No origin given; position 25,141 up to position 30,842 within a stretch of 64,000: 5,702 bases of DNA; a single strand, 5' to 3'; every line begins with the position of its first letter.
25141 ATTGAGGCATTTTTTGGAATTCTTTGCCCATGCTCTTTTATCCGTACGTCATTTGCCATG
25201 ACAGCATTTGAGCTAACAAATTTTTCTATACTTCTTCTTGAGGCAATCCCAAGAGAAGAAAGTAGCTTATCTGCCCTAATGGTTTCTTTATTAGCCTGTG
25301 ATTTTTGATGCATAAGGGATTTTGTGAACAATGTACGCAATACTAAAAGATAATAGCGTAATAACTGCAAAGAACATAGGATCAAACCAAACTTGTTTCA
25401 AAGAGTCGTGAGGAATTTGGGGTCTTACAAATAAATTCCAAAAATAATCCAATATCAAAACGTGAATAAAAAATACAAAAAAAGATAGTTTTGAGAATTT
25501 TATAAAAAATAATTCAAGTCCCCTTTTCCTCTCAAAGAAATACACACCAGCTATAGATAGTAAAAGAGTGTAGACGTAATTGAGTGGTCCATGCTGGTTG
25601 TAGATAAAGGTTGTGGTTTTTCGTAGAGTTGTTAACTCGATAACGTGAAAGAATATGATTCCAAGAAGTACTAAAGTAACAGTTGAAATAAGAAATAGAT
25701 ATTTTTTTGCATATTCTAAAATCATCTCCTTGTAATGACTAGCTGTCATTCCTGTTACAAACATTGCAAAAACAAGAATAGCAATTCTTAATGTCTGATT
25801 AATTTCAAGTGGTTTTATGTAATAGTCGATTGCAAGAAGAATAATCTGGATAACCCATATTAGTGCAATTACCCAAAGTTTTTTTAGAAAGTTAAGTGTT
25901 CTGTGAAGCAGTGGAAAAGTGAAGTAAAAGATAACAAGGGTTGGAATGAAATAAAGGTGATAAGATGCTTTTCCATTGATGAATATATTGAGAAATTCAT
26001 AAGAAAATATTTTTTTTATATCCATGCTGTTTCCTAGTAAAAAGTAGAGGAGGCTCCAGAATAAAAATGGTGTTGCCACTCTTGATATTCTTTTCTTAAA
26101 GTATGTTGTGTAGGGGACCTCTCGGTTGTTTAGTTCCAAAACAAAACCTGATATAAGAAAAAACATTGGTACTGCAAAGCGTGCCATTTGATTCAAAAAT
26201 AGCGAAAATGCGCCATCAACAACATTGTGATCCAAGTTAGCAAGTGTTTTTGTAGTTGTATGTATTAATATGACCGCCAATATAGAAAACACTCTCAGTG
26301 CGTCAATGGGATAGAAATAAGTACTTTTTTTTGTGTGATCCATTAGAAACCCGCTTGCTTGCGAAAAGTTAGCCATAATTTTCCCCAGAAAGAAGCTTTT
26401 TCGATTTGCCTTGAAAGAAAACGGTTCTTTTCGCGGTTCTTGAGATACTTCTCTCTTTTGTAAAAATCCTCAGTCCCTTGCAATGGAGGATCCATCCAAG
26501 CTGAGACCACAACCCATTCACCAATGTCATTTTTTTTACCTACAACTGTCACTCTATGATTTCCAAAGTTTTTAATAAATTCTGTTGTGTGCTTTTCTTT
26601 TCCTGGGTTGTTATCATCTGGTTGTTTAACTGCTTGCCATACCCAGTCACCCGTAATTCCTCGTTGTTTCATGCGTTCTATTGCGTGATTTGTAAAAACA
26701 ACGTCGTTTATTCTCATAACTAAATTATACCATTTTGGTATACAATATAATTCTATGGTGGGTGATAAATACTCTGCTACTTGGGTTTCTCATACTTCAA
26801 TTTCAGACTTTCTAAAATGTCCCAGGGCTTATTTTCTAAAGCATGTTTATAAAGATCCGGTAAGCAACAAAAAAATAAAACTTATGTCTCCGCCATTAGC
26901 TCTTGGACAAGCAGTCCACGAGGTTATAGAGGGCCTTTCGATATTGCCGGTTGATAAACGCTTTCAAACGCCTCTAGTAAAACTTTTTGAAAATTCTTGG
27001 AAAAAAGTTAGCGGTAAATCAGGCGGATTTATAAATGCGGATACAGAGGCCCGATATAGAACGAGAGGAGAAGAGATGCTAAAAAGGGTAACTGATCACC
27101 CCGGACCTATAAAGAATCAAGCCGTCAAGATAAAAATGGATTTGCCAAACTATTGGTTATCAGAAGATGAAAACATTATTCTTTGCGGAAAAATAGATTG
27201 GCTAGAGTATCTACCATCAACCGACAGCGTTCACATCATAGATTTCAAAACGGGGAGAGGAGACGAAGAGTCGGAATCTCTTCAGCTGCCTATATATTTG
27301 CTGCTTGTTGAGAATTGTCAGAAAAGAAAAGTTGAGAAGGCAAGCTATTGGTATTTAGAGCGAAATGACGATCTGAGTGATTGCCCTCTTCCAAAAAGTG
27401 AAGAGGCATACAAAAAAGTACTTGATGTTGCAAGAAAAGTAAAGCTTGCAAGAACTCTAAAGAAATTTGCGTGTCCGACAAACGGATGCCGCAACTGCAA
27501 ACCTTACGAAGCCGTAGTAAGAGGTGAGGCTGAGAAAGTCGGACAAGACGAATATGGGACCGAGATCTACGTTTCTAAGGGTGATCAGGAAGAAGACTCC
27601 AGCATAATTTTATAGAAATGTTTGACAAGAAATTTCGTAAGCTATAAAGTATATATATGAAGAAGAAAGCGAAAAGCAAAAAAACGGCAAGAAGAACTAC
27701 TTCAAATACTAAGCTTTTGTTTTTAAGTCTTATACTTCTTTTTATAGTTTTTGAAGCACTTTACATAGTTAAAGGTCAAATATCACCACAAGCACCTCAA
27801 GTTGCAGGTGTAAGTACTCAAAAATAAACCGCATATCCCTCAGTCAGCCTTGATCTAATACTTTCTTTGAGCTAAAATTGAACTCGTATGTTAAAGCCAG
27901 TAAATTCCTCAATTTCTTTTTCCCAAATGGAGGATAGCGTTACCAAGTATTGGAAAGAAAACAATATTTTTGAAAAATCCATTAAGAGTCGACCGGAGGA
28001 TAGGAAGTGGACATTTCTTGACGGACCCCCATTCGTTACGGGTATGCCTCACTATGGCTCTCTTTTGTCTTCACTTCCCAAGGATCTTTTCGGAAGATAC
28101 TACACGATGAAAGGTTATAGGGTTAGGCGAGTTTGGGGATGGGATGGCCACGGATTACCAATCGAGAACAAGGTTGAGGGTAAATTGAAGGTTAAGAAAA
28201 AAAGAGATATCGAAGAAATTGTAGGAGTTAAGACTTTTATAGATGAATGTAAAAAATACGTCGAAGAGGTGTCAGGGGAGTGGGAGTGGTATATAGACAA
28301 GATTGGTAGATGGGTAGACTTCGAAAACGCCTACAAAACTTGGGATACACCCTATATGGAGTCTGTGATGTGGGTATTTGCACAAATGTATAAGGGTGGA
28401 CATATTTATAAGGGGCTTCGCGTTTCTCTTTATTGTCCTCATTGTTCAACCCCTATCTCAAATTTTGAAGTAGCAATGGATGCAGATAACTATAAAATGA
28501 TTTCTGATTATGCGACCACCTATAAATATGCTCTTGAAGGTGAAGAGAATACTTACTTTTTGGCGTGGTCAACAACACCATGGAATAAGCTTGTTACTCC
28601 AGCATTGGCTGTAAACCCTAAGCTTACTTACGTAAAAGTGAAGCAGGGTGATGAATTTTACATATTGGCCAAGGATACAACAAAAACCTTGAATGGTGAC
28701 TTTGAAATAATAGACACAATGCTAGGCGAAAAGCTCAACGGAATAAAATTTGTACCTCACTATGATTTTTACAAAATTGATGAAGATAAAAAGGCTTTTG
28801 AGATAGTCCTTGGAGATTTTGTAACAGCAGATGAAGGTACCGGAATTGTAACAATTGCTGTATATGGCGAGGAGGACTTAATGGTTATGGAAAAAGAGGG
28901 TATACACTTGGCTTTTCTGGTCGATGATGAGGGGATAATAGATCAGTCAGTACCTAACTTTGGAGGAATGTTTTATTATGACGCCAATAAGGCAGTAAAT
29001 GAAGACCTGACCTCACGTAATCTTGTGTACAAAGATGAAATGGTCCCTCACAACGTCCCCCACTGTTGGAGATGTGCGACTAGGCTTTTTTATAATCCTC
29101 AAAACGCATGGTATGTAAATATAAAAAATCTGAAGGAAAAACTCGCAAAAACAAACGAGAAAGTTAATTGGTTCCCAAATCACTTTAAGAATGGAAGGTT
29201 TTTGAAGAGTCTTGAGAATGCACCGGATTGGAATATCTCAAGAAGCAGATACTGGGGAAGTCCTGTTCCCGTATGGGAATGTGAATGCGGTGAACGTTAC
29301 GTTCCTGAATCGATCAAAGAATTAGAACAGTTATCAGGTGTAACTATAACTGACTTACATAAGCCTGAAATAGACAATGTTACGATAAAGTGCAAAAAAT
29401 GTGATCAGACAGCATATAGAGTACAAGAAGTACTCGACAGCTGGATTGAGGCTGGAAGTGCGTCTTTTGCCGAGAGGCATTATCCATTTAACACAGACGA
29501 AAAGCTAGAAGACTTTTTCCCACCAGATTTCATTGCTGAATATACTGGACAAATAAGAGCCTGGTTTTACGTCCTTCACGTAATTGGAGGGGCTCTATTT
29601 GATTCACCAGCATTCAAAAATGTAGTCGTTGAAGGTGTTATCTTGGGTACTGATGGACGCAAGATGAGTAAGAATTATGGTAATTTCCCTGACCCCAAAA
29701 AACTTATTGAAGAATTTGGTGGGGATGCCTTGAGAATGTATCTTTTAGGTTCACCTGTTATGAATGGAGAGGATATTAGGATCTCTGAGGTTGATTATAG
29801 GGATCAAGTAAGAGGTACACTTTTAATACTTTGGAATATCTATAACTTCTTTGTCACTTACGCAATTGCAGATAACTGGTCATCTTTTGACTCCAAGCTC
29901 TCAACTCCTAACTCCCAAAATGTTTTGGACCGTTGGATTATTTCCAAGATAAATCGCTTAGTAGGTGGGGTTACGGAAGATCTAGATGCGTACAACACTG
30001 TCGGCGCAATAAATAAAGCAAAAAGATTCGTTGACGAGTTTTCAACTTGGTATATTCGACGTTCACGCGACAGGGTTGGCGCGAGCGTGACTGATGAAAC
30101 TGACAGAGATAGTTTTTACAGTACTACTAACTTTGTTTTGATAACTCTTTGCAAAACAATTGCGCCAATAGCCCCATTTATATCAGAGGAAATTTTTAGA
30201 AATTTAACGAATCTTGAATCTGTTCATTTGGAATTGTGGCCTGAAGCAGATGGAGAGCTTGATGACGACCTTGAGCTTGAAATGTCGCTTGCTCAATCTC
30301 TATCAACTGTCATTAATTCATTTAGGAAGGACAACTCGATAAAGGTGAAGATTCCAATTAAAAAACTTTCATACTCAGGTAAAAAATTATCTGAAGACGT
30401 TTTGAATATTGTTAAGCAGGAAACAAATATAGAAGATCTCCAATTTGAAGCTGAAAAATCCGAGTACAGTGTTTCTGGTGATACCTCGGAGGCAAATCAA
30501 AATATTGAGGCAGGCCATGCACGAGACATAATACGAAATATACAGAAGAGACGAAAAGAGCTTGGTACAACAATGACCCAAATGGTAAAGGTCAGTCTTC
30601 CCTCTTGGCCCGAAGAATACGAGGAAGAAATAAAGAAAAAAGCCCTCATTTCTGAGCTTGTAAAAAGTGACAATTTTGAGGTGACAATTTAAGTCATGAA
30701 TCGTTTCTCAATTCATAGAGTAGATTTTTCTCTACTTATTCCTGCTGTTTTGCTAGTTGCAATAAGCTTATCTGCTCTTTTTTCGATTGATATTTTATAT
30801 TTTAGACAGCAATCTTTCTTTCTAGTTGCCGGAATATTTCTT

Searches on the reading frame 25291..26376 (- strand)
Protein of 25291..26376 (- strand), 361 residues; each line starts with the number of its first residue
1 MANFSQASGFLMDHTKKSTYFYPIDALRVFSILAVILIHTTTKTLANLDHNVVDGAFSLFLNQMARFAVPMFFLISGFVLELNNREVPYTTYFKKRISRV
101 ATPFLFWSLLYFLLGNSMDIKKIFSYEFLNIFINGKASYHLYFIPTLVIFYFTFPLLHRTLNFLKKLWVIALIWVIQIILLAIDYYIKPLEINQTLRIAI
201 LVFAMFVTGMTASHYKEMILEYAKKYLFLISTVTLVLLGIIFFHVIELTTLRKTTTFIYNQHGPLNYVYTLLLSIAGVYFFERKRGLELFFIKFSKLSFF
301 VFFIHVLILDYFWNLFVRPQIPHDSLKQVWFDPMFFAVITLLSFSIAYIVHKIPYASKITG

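Call 40: search_protein_families(library=pfam, proteins=[window:25291-26376:-], max_evalue=0.0001)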
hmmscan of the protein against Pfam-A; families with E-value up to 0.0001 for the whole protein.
window:25291-26376:- (361 aa): 1 family
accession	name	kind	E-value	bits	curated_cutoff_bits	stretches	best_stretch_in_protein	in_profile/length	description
PF01757.29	Acyl_transf_3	-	1.7e-37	129.7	31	1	24-350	4-324/326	Acyltransferase domain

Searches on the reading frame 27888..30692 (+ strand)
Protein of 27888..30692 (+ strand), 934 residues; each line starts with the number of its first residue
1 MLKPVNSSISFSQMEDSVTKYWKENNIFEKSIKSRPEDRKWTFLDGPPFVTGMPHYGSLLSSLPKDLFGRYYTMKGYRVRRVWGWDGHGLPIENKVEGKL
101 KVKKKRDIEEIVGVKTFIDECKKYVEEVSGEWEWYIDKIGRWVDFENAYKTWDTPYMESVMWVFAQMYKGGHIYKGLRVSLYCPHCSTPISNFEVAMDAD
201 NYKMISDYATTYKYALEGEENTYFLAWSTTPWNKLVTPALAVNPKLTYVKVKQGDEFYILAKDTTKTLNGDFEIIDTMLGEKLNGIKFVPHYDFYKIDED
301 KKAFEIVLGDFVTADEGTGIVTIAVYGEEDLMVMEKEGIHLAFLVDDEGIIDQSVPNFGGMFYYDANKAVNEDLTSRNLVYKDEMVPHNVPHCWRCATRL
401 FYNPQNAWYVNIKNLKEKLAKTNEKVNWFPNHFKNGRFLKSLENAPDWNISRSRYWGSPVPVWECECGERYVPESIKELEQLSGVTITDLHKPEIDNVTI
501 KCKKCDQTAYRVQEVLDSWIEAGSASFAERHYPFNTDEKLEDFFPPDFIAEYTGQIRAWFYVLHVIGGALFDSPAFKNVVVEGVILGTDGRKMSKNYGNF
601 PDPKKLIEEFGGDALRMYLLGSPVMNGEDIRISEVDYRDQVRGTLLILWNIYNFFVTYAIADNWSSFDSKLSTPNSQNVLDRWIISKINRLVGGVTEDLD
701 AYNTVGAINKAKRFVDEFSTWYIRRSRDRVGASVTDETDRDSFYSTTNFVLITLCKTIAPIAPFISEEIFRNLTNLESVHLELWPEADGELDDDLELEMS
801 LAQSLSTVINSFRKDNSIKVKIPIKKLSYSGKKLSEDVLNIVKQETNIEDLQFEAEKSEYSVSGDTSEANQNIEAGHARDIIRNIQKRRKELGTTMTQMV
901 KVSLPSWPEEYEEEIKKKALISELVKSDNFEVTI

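Call 40: search_protein_families(library=pfam, proteins=[window:27888-30692:+], max_evalue=0.0001)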
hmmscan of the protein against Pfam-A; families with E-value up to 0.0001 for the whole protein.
window:27888-30692:+ (934 aa): 4 families
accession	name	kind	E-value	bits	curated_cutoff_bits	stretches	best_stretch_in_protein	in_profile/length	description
PF00133.28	tRNA-synt_1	-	5.2e-113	378.4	22.7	1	19-628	3-411/414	tRNA synthetases class I (I, L, M and V)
PF08264.19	Anticodon_1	-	4.3e-29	101.7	25.1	1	681-825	1-145/148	Anticodon-binding domain of tRNA ligase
PF09334.17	tRNA-synt_1g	-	1.8e-17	63.7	20.1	1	48-195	8-135/391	tRNA synthetases class I (M)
PF19302.4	DUF5915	-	5.7e-05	23.2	27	0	830-923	71-169/195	Domain of unknown function (DUF5915)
